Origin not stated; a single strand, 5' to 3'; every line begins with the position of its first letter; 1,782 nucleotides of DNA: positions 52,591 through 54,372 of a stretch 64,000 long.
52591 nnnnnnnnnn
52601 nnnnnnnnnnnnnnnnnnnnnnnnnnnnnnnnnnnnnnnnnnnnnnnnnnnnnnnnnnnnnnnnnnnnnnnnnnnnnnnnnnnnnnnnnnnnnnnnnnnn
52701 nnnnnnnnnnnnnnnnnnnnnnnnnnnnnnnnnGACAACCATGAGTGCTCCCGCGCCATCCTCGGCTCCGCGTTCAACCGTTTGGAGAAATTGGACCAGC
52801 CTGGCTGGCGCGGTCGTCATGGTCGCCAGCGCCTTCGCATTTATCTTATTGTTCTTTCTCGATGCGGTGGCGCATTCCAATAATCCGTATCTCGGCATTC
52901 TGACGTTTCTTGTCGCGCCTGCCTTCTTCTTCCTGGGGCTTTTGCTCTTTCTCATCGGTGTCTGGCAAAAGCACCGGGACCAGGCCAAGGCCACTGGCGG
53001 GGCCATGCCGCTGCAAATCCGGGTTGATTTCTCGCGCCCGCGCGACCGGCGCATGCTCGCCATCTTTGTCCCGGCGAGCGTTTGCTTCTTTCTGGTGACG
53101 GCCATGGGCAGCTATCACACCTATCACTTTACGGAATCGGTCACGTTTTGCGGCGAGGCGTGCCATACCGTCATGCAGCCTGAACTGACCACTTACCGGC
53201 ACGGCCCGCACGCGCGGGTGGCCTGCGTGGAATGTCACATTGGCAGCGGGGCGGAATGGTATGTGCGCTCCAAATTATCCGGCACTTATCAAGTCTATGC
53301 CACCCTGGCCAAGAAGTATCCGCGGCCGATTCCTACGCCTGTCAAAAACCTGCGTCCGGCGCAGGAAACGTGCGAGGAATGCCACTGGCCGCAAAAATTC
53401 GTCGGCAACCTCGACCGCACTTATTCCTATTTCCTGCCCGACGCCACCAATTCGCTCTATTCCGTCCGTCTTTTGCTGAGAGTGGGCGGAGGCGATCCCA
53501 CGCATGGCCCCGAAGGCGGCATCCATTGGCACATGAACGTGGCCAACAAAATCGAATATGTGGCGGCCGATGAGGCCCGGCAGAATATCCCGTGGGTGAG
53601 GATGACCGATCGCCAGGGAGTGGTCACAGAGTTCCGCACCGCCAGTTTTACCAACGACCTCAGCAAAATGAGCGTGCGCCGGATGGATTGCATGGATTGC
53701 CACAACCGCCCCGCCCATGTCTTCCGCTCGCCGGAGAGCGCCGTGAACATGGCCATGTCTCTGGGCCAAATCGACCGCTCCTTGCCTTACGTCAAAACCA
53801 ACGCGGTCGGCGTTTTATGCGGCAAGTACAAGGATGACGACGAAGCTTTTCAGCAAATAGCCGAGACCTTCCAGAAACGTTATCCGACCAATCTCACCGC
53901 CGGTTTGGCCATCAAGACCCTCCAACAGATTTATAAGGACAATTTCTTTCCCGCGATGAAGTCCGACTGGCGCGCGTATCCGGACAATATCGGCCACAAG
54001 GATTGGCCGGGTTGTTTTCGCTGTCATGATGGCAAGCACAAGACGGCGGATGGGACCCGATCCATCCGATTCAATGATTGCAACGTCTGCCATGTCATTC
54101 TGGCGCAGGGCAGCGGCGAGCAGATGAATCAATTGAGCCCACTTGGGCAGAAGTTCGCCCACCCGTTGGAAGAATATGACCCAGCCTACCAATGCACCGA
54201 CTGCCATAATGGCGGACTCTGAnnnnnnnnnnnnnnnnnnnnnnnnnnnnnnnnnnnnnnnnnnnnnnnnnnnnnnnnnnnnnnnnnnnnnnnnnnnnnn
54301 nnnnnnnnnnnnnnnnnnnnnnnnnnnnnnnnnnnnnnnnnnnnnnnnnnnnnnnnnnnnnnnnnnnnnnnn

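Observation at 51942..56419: ImcH-like and CbcL-like quinol-oxidising cytochromes encoded side by side, preceded by duplicated monoheme cytochromes c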

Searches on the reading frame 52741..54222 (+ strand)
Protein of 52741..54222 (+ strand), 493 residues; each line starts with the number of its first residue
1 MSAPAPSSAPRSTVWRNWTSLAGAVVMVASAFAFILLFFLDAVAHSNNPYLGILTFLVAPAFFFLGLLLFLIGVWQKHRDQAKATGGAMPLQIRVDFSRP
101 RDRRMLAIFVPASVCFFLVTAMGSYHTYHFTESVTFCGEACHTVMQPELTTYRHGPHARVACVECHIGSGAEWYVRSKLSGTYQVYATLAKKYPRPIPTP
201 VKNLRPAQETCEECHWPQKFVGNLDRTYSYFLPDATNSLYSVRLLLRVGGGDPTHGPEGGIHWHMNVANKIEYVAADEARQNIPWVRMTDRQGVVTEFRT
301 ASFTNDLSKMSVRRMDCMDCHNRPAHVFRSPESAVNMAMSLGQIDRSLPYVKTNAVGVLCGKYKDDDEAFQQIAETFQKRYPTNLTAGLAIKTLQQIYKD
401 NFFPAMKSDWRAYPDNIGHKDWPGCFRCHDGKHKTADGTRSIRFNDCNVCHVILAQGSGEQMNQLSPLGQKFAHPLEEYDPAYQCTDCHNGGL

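Call 4: search_protein_families(library=pfam, proteins=[window:52741-54222:+], max_evalue=0.01)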
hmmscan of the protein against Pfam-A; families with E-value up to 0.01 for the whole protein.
window:52741-54222:+ (493 aa): 4 families
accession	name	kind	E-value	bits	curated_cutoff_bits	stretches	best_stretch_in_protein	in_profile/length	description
PF03264.19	Cytochrom_NNT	-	5.5e-09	36.4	24.1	1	105-193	7-99/174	NapC/NirT cytochrome c family, N-terminal region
PF14522.11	Cytochrome_C7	-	2.8e-07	30.7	24.8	1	313-451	12-66/67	Cytochrome c7 and related cytochrome c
PF14537.11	Cytochrom_c3_2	-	4.2e-05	24.4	25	1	424-491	8-66/79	Cytochrome c3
PF02085.21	Cytochrom_CIII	-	0.00077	20.2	22.9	0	419-490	28-83/101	Class III cytochrome C family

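Call 5: search_protein_families(library=ncbifam, proteins=[window:52741-54222:+], max_evalue=0.01)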
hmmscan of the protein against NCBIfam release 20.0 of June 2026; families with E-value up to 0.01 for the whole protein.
window:52741-54222:+ (493 aa): 4 families
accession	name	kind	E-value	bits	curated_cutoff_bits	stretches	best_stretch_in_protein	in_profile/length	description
TIGR03153.1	cytochr_NrfH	equivalog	2.5e-12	47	134.2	1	114-216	8-110/138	cytochrome c nitrite reductase small subunit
NF041762.1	diheme_GEGP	equivalog_domain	0.00072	18.8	300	1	411-483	16-79/359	GEGP motif-containing diheme protein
TIGR02162.1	torC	equivalog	0.00084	18.7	478.2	1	93-193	3-108/387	pentaheme c-type cytochrome TorC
NF011606.0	PRK15032.1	equivalog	0.00085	18.5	455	0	105-192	16-107/390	pentaheme c-type cytochrome TorC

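Call 6: find_homologous_proteins(query=window:52741-54222:+)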
Query window:52741-54222:+ (493 aa): 7999 proteins with E <= 0.001 among 8000 candidates; the best 120 are listed.
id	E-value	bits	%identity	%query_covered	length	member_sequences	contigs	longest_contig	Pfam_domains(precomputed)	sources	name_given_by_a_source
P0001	0.0e+0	1064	87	100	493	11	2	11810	PF03264.20,PF14522.12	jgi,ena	jgi:nitrate/TMAO reductase-like tetraheme cytochrome c subunit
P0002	2.8e-278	942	77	100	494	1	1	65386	PF03264.20,PF14522.12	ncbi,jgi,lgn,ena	jgi:hypothetical protein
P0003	1.1e-273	927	76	100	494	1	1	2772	PF03264.20,PF14522.12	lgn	-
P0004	9.8e-266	900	77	96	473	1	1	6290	PF14537.12,PF03264.20,PF14522.12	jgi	jgi:nitrate/TMAO reductase-like tetraheme cytochrome c subunit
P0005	6.0e-265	898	74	100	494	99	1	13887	PF14537.12,PF03264.20,PF14522.12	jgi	-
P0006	2.7e-264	896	74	100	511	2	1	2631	PF03264.20,PF14522.12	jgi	jgi:nitrate/TMAO reductase-like tetraheme cytochrome c subunit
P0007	7.3e-263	891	74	100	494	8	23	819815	PF03264.20,PF14522.12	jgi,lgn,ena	jgi:nitrate/TMAO reductase-like tetraheme cytochrome c subunit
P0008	1.4e-257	873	76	95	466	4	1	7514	PF03264.20,PF14522.12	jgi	jgi:nitrate/TMAO reductase-like tetraheme cytochrome c subunit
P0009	1.8e-257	873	72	100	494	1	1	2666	PF03264.20,PF14522.12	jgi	jgi:nitrate/TMAO reductase-like tetraheme cytochrome c subunit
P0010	3.0e-257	872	72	100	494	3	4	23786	PF03264.20,PF14522.12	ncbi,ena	-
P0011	2.5e-255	866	72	100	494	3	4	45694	PF03264.20,PF14522.12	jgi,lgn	jgi:nitrate/TMAO reductase-like tetraheme cytochrome c subunit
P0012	1.5e-254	863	74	97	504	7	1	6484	PF03264.20,PF14522.12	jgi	-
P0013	2.0e-253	860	72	99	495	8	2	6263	PF14537.12,PF03264.20,PF14522.12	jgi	-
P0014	2.1e-253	860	72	99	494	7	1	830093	PF03264.20,PF14522.12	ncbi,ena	-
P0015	1.4e-251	854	71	100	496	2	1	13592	PF03264.20,PF14522.12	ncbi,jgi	ncbi:MAG: NapC/NirT family cytochrome c [Verrucomicrobiota bacterium]|jgi:nitrate/TMAO reductase-lik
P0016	2.0e-251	853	71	98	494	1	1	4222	PF03264.20,PF14522.12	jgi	jgi:nitrate/TMAO reductase-like tetraheme cytochrome c subunit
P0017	2.2e-251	853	72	98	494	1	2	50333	PF14537.12,PF03264.20,PF14522.12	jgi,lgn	jgi:nitrate/TMAO reductase-like tetraheme cytochrome c subunit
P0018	1.3e-250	850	70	100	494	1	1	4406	PF03264.20,PF14522.12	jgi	jgi:nitrate/TMAO reductase-like tetraheme cytochrome c subunit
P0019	2.4e-250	850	74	95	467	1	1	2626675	PF03264.20,PF14522.12,PF22113.2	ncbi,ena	-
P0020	1.8e-249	847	71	99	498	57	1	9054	PF03264.20,PF14522.12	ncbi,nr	ncbi:MAG TPA: NapC/NirT family cytochrome c [Candidatus Acidoferrum sp.]|nr:NapC/NirT family cytochr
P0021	2.9e-248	843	72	95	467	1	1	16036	PF03264.20,PF14522.12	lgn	-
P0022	9.7e-248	841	74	92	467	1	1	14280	PF03264.20,PF14522.12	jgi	jgi:nitrate/TMAO reductase-like tetraheme cytochrome c subunit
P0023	2.7e-247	839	71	99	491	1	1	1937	PF14537.12,PF03264.20,PF14522.12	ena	-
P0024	3.1e-247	839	70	99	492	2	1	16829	PF03264.20,PF14522.12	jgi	jgi:hypothetical protein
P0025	4.3e-247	839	71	97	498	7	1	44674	PF03264.20,PF14522.12,PF22113.2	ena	-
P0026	1.6e-246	837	68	99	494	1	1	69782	PF03264.20,PF14522.12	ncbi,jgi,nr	ncbi:MAG TPA: NapC/NirT family cytochrome c [Verrucomicrobiae bacterium]|jgi:nitrate/TMAO reductase-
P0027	1.7e-246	837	71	96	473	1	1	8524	PF03264.20,PF14522.12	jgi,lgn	jgi:nitrate/TMAO reductase-like tetraheme cytochrome c subunit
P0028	1.0e-245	834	69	99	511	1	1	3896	PF03264.20,PF14522.12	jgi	jgi:nitrate/TMAO reductase-like tetraheme cytochrome c subunit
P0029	3.4e-245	833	69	100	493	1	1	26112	PF03264.20,PF14522.12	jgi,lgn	jgi:nitrate/TMAO reductase-like tetraheme cytochrome c subunit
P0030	4.8e-244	829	72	92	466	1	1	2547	PF03264.20,PF14522.12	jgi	jgi:nitrate/TMAO reductase-like tetraheme cytochrome c subunit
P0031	1.4e-243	827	69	97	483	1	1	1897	PF03264.20,PF14522.12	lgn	-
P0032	8.0e-242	821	71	92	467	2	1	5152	PF03264.20,PF14522.12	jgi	-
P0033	7.0e-241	818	67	99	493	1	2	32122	PF03264.20,PF02085.22,PF14522.12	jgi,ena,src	jgi:nitrate/TMAO reductase-like tetraheme cytochrome c subunit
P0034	1.5e-240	817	71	95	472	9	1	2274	PF14537.12,PF03264.20,PF14522.12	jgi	jgi:nitrate/TMAO reductase-like tetraheme cytochrome c subunit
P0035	2.2e-240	817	70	95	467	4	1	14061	PF03264.20,PF14522.12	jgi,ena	-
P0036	2.5e-240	817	68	100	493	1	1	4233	PF14537.12,PF03264.20,PF14522.12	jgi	jgi:nitrate/TMAO reductase-like tetraheme cytochrome c subunit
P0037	3.0e-240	816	67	99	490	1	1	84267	PF14537.12,PF03264.20,PF14522.12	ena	-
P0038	2.4e-238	810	67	100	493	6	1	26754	PF03264.20,PF02085.22,PF14522.12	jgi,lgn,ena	-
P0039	4.7e-238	809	70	96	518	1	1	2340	PF03264.20,PF02085.22,PF14522.12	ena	-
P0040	1.4e-237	807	67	100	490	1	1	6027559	PF14537.12,PF03264.20,PF14522.12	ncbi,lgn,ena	-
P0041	1.1e-236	805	70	95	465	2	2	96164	PF03264.20,PF14522.12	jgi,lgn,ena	-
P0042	1.2e-236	804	66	100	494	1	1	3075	PF03264.20,PF14522.12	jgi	jgi:hypothetical protein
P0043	1.5e-236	804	65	100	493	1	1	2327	PF03264.20,PF02085.22,PF14522.12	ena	-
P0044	3.1e-236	803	66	100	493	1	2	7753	PF03264.20,PF14522.12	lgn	-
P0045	3.5e-236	803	66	100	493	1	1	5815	PF03264.20,PF02085.22,PF14522.12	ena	-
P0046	3.9e-236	803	66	100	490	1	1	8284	PF03264.20,PF02085.22,PF14522.12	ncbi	-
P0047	1.1e-234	798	67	99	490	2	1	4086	PF14537.12,PF03264.20,PF14522.12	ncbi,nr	ncbi:MAG: hypothetical protein JWO95_2473 [Verrucomicrobiales bacterium]|nr:hypothetical protein [Ve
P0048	1.2e-234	798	68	97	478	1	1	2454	PF14537.12,PF03264.20,PF14522.12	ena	-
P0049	2.3e-233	794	65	99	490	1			PF03264.20,PF14522.12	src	-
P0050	3.9e-233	793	65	100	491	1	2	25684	PF14537.12,PF03264.20,PF14522.12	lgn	-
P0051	9.7e-233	791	65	100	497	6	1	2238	PF03264.20,PF14522.12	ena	-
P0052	1.1e-232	791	66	99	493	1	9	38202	PF03264.20,PF14522.12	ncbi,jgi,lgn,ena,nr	ncbi:MAG: cytochrome C [Verrucomicrobia bacterium]|nr:cytochrome C [Verrucomicrobiota bacterium]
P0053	1.4e-232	791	66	99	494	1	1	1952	PF14537.12,PF03264.20,PF02085.22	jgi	jgi:nitrate/TMAO reductase-like tetraheme cytochrome c subunit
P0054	2.2e-232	790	67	98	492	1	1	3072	PF03264.20,PF14522.12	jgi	jgi:nitrate/TMAO reductase-like tetraheme cytochrome c subunit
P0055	3.9e-232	789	65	100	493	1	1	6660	PF03264.20,PF14522.12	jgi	jgi:nitrate/TMAO reductase-like tetraheme cytochrome c subunit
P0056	7.1e-232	789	64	100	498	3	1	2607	PF03264.20,PF14522.12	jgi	jgi:nitrate/TMAO reductase-like tetraheme cytochrome c subunit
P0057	7.7e-232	789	65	98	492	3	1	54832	PF03264.20,PF14522.12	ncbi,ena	-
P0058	8.6e-232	788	66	98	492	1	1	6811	PF03264.20,PF14522.12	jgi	jgi:nitrate/TMAO reductase-like tetraheme cytochrome c subunit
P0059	1.6e-231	787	66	98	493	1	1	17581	PF03264.20,PF14522.12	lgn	-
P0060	1.7e-231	787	66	100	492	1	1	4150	PF03264.20,PF14522.12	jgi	jgi:nitrate/TMAO reductase-like tetraheme cytochrome c subunit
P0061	2.1e-231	787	66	98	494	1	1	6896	PF14537.12,PF03264.20,PF14522.12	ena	-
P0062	2.2e-231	787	65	100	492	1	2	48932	PF03264.20,PF14522.12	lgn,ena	-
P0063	2.4e-231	787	66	100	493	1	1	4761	PF03264.20,PF14522.12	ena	-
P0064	3.0e-231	787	66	100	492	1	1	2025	PF03264.20,PF14522.12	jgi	jgi:nitrate/TMAO reductase-like tetraheme cytochrome c subunit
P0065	3.1e-231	787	67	99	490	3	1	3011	PF03264.20,PF02085.22,PF14522.12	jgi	-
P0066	4.0e-231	786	65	100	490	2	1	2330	PF03264.20,PF02085.22,PF14522.12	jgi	-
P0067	4.9e-231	786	73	90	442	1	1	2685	PF03264.20,PF14522.12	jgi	jgi:nitrate/TMAO reductase-like tetraheme cytochrome c subunit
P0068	5.5e-231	786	65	97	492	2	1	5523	PF03264.20,PF14522.12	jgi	jgi:nitrate/TMAO reductase-like tetraheme cytochrome c subunit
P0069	1.0e-230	785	66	100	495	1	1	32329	PF03264.20,PF14522.12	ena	-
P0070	1.2e-230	785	65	100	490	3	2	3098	PF14537.12,PF03264.20,PF14522.12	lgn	-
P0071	1.2e-230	785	64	100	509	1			PF14537.12,PF03264.20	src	-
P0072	1.3e-230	784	65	99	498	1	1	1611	PF03264.20,PF14522.12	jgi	-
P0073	1.8e-230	784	65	99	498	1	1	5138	PF03264.20,PF14522.12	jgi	-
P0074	2.0e-230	784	66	99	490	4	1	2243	PF03264.20,PF02085.22,PF14522.12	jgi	jgi:nitrate/TMAO reductase-like tetraheme cytochrome c subunit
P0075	2.3e-230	784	65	99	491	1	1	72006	PF03264.20,PF14522.12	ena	-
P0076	2.5e-230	784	66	99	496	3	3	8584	PF14537.12,PF03264.20,PF14522.12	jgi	jgi:hypothetical protein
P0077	2.6e-230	783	65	99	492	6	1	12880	PF03264.20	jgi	jgi:nitrate/TMAO reductase-like tetraheme cytochrome c subunit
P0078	2.7e-230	783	66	100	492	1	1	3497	PF03264.20,PF14522.12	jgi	jgi:nitrate/TMAO reductase-like tetraheme cytochrome c subunit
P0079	2.7e-230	783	66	100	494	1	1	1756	PF03264.20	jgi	jgi:nitrate/TMAO reductase-like tetraheme cytochrome c subunit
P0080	3.0e-230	783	66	99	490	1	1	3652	PF03264.20,PF02085.22,PF14522.12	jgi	jgi:nitrate/TMAO reductase-like tetraheme cytochrome c subunit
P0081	3.4e-230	783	65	100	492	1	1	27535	PF03264.20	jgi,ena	-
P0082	3.5e-230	783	64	98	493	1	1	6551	PF03264.20,PF14522.12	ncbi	-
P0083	6.3e-230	782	63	100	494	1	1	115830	PF03264.20,PF14522.12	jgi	jgi:nitrate/TMAO reductase-like tetraheme cytochrome c subunit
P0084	6.7e-230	782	66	99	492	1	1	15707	PF03264.20,PF14522.12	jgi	jgi:nitrate/TMAO reductase-like tetraheme cytochrome c subunit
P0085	6.8e-230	782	65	100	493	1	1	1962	PF03264.20,PF02085.22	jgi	-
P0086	7.2e-230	782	65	99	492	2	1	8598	PF03264.20,PF14522.12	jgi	jgi:nitrate/TMAO reductase-like tetraheme cytochrome c subunit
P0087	1.4e-229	781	65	100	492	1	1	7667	PF14537.12,PF03264.20,PF02085.22,PF14522.12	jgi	jgi:nitrate/TMAO reductase-like tetraheme cytochrome c subunit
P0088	1.7e-229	781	66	99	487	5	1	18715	PF03264.20,PF14522.12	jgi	jgi:nitrate/TMAO reductase-like tetraheme cytochrome c subunit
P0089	1.9e-229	781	64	100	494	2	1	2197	PF03264.20,PF14522.12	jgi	jgi:nitrate/TMAO reductase-like tetraheme cytochrome c subunit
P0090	2.1e-229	780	65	100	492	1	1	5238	PF03264.20,PF14522.12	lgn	-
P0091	2.2e-229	780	65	99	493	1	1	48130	PF03264.20,PF14522.12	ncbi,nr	ncbi:MAG: NapC/NirT family cytochrome c [Verrucomicrobia bacterium]|nr:NapC/NirT family cytochrome c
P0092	2.6e-229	780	65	99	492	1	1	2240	PF14537.12,PF03264.20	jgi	jgi:nitrate/TMAO reductase-like tetraheme cytochrome c subunit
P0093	2.7e-229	780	63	100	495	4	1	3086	PF03264.20,PF02085.22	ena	-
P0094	4.0e-229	780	67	100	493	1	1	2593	PF03264.20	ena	-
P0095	4.0e-229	780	64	99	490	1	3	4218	PF03264.20,PF14522.12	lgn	-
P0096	5.1e-229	779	66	97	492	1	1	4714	PF03264.20,PF14522.12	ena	-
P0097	5.2e-229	779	65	100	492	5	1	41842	PF03264.20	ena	-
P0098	5.7e-229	779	65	99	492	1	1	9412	PF03264.20,PF02085.22,PF14522.12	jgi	jgi:nitrate/TMAO reductase-like tetraheme cytochrome c subunit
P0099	6.4e-229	779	66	100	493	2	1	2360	PF03264.20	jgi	jgi:nitrate/TMAO reductase-like tetraheme cytochrome c subunit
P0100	7.2e-229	779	64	99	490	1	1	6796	PF03264.20,PF14522.12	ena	-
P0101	7.6e-229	779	65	98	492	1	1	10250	PF03264.20,PF14522.12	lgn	-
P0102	1.1e-228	778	64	99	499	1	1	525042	PF14537.12,PF03264.20,PF14522.12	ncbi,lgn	-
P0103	1.3e-228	778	65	99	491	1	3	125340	PF03264.20,PF14522.12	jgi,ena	jgi:nitrate/TMAO reductase-like tetraheme cytochrome c subunit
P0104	1.3e-228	778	65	100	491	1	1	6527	PF03264.20,PF14522.12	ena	-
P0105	1.4e-228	778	65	100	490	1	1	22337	PF03264.20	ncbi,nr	ncbi:MAG: cytochrome C [Verrucomicrobia bacterium]|nr:MAG: cytochrome C [Verrucomicrobiota bacterium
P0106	1.4e-228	778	64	99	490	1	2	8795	PF03264.20,PF14522.12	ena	-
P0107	1.5e-228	778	66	100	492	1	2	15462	PF03264.20,PF14522.12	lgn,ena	-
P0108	2.2e-228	777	66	99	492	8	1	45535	PF03264.20,PF14522.12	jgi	jgi:nitrate/TMAO reductase-like tetraheme cytochrome c subunit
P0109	3.3e-228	777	65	100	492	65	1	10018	PF03264.20,PF14522.12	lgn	-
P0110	3.6e-228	776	66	99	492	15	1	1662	PF03264.20,PF14522.12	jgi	jgi:nitrate/TMAO reductase-like tetraheme cytochrome c subunit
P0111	3.8e-228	776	66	98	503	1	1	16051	PF03264.20,PF14522.12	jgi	jgi:nitrate/TMAO reductase-like tetraheme cytochrome c subunit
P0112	4.4e-228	776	65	99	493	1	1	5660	PF03264.20,PF14522.12,PF22113.2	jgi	-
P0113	4.8e-228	776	65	98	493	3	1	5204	PF03264.20,PF14522.12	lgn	-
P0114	5.3e-228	776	65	99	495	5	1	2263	PF03264.20,PF02085.22,PF14522.12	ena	-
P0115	5.7e-228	776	64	100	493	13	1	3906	PF14537.12,PF03264.20,PF14522.12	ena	-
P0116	5.8e-228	776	63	100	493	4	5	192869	PF03264.20,PF14522.12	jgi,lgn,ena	jgi:nitrate/TMAO reductase-like tetraheme cytochrome c subunit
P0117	6.2e-228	776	64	99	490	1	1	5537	PF03264.20,PF14522.12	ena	-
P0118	6.4e-228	776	65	99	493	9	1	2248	PF03264.20,PF02085.22,PF22113.2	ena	-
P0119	6.9e-228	775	65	100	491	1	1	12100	PF03264.20,PF14522.12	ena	-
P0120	7.3e-228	775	64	98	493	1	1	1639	PF03264.20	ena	-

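Call 13: search_solved_structures(query=window:52741-54222:+, max_evalue=0.01, show_alignments=2)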
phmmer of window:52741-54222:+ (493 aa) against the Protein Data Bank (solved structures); distinct sequences matched with E-value up to 0.01: 0.

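Call 20: find_encoding_contigs(protein=P0040, flank=10000, max_places=2)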
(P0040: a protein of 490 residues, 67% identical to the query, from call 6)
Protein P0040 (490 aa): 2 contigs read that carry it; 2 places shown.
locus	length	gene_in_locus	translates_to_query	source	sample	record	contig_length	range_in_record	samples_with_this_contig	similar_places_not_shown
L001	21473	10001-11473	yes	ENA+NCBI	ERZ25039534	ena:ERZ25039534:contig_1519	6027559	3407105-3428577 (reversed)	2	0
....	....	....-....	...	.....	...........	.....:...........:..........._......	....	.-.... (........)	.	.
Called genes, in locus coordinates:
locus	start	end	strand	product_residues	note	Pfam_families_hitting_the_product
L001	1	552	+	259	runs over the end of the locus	PF25021:TEN_NHL (faint), PF08450:SGL (faint), PF01436:NHL (faint), PF17170:DUF5128 (weak)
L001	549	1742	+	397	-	PF02085:Cytochrom_CIII (faint), PF14522:Cytochrome_C7 (faint), PF09699:Paired_CXXCH_1 (weak), PF14537:Cytochrom_c3_2 (faint), PF22113:Mtrc-MtrF_II-IV_dom (faint), PF09699:Paired_CXXCH_1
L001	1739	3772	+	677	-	-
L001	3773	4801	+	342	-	PF25021:TEN_NHL (faint), PF08450:SGL (faint), PF17170:DUF5128 (weak), PF01436:NHL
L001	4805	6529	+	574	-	PF14537:Cytochrom_c3_2 (faint), PF14522:Cytochrome_C7 (faint), PF09699:Paired_CXXCH_1 (weak)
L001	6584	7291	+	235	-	-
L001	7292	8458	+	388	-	PF22113:Mtrc-MtrF_II-IV_dom (faint), PF09699:Paired_CXXCH_1 (weak), PF14522:Cytochrome_C7 (faint), PF14537:Cytochrom_c3_2 (weak), PF09699:Paired_CXXCH_1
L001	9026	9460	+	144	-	PF00034:Cytochrom_C (weak), PF13442:Cytochrome_CBB3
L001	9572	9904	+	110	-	PF13442:Cytochrome_CBB3, PF00034:Cytochrom_C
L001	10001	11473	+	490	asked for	PF03264:Cytochrom_NNT, PF14522:Cytochrome_C7 (faint), PF14537:Cytochrom_c3_2 (faint)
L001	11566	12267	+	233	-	PF14522:Cytochrome_C7 (faint), PF09699:Paired_CXXCH_1 (faint), PF22113:Mtrc-MtrF_II-IV_dom (faint)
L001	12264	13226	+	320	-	PF13187:Fer4_9 (faint), PF12837:Fer4_6 (faint), PF12838:Fer4_7, PF13247:Fer4_11, PF00037:Fer4 (weak), PF12797:Fer4_2 (weak), PF12838:Fer4_7 (weak), PF13247:Fer4_11, +3 more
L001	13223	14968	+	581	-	PF03916:NrfD, PF00027:cNMP_binding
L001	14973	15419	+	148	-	-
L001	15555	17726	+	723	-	PF09699:Paired_CXXCH_1 (faint), PF14522:Cytochrome_C7 (faint), PF14537:Cytochrom_c3_2 (faint), PF22113:Mtrc-MtrF_II-IV_dom (faint), PF01292:Ni_hydr_CYTB (faint)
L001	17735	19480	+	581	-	PF09699:Paired_CXXCH_1 (faint), PF14522:Cytochrome_C7 (faint), PF14537:Cytochrom_c3_2 (faint), PF01292:Ni_hydr_CYTB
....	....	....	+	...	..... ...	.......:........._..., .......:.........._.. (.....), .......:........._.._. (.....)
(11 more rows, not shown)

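Call 21: find_encoding_contigs(protein=P0019, flank=10000, max_places=2)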
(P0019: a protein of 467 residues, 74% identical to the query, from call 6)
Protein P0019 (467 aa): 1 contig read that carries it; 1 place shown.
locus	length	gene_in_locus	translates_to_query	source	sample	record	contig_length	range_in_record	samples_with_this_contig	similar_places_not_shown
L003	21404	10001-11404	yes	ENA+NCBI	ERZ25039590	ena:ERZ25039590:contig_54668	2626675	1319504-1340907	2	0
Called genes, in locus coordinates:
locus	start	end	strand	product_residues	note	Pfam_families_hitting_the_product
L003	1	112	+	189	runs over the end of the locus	-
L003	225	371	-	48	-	-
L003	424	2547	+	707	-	-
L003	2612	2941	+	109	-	PF13442:Cytochrome_CBB3, PF00034:Cytochrom_C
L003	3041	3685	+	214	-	PF14522:Cytochrome_C7 (faint), PF09699:Paired_CXXCH_1 (faint)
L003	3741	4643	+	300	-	PF12838:Fer4_7 (weak), PF13247:Fer4_11, PF13187:Fer4_9 (weak), PF00037:Fer4 (weak), PF12797:Fer4_2 (weak), PF13237:Fer4_10 (weak), PF12838:Fer4_7 (weak), PF13247:Fer4_11, +5 more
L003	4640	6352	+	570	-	PF03916:NrfD, PF00027:cNMP_binding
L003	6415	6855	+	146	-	-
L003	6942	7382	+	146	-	PF14537:Cytochrom_c3_2 (weak)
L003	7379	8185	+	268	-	PF00037:Fer4 (weak), PF12797:Fer4_2 (weak), PF13183:Fer4_8 (weak), PF12838:Fer4_7 (weak), PF13237:Fer4_10, PF13247:Fer4_11, PF00037:Fer4 (weak), PF12797:Fer4_2 (weak), +5 more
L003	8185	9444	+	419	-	PF03916:NrfD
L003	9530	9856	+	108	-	PF00034:Cytochrom_C, PF13442:Cytochrome_CBB3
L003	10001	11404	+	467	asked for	PF03264:Cytochrom_NNT (weak), PF14522:Cytochrome_C7 (faint), PF22113:Mtrc-MtrF_II-IV_dom (faint)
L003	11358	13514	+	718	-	PF09699:Paired_CXXCH_1 (faint), PF14522:Cytochrome_C7 (faint), PF02085:Cytochrom_CIII, PF14537:Cytochrom_c3_2 (weak), PF01292:Ni_hydr_CYTB (faint)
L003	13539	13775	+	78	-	-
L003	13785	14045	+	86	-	-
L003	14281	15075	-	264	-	PF13495:Phage_int_SAM_4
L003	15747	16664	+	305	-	PF01408:GFO_IDH_MocA, PF19051:GFO_IDH_MocA_C2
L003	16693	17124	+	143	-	-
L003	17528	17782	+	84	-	PF01649:Ribosomal_S20p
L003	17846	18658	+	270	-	PF25087:GMPPB_C (faint), PF00132:Hexapep (weak), PF25084:LbH_EIF2B (weak), PF00132:Hexapep, PF13720:Acetyltransf_11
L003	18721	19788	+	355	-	PF00154:RecA_N, PF08423:Rad51, PF06745:ATPase (faint), PF27531:MT3502_N (weak), PF01637:ATPase_2 (faint), PF21096:RecA_C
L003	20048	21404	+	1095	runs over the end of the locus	-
